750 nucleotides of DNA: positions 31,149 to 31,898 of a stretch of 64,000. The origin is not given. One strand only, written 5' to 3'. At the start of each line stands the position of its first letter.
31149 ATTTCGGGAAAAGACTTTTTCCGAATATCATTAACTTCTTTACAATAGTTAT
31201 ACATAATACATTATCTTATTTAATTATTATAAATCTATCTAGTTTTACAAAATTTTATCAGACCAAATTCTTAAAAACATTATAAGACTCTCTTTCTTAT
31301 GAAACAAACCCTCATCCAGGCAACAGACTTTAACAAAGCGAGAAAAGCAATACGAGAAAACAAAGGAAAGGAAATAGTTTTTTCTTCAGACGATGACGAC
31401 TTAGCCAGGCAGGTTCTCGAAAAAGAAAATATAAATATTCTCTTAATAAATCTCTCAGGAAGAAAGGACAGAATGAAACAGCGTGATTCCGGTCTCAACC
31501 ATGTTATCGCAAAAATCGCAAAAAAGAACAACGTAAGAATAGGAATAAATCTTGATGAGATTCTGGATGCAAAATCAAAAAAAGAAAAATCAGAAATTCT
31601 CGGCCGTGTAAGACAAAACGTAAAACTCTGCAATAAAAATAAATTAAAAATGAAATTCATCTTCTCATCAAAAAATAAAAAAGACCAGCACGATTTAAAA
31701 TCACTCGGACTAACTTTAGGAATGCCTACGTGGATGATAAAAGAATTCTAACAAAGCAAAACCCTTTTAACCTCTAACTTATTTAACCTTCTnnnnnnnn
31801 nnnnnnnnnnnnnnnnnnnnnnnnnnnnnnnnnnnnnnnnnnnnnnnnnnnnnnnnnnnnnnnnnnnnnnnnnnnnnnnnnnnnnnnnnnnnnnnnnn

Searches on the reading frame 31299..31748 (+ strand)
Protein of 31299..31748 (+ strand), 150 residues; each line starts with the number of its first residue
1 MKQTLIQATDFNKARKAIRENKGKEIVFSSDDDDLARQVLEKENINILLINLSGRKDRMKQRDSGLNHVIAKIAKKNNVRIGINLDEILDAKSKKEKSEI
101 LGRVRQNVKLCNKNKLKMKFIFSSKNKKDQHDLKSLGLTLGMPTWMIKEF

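Call 76: search_protein_families(library=pfam, proteins=[window:31299-31748:+], max_evalue=0.01)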
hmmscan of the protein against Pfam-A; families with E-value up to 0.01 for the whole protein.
window:31299-31748:+ (150 aa): 3 families
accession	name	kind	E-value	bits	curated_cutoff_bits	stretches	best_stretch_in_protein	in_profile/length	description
PF01876.22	RNase_P_p30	-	1.4e-09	38.2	35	1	32-142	98-202/214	RNase P subunit p30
PF09312.16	SurA_N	-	0.00054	20.5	30.8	1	5-81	12-87/118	SurA N-terminal domain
PF13775.11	DUF4171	-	0.0035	18.5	27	1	83-128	52-95/125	Domain of unknown function (DUF4171)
